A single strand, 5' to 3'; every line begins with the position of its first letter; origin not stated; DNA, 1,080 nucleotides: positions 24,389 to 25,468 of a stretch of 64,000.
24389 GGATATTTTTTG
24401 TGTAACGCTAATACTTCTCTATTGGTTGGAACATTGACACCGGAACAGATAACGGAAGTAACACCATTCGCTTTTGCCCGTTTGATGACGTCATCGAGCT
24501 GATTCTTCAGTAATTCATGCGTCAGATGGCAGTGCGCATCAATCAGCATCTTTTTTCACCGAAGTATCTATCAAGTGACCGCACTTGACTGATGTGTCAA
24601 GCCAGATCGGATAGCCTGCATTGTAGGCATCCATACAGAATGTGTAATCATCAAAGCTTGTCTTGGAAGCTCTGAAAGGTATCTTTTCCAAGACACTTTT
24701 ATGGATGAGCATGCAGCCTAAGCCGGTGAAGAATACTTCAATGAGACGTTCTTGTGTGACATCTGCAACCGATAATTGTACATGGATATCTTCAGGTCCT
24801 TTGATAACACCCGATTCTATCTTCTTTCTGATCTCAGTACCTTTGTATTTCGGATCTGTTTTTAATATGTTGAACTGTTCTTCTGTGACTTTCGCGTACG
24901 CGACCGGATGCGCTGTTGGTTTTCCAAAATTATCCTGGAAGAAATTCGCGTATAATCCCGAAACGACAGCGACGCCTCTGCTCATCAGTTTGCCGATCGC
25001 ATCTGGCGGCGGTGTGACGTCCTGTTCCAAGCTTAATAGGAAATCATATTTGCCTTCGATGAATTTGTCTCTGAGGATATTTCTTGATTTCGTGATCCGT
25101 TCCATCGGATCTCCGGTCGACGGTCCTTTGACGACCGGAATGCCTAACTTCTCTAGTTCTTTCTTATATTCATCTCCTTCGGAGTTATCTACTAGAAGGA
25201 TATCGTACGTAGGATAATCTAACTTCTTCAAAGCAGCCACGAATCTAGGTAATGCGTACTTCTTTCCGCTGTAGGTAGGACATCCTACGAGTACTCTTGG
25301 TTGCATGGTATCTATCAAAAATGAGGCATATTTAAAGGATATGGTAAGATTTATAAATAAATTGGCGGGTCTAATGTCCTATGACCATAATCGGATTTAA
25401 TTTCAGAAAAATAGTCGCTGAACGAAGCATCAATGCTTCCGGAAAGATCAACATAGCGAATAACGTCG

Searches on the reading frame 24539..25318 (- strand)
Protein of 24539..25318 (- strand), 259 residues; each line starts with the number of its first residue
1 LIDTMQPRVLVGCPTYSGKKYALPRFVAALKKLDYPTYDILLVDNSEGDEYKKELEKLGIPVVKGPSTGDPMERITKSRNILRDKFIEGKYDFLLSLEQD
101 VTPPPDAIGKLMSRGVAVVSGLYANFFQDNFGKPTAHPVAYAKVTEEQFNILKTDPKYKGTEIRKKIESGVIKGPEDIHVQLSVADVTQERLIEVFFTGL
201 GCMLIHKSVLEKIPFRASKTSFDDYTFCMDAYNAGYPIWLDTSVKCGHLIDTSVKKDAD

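Call 24: search_protein_families(library=pfam, max_evalue=0.1, proteins=[window:24539-25318:-])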
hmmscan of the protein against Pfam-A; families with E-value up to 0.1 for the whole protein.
window:24539-25318:- (259 aa): 2 families
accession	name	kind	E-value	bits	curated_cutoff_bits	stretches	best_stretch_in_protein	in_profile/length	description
PF00535.33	Glycos_transf_2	-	0.001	19.5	23.3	1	14-67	5-62/168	Glycosyl transferase family 2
PF03452.20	Anp1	-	0.02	14.8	28.8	0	6-57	20-74/263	Anp1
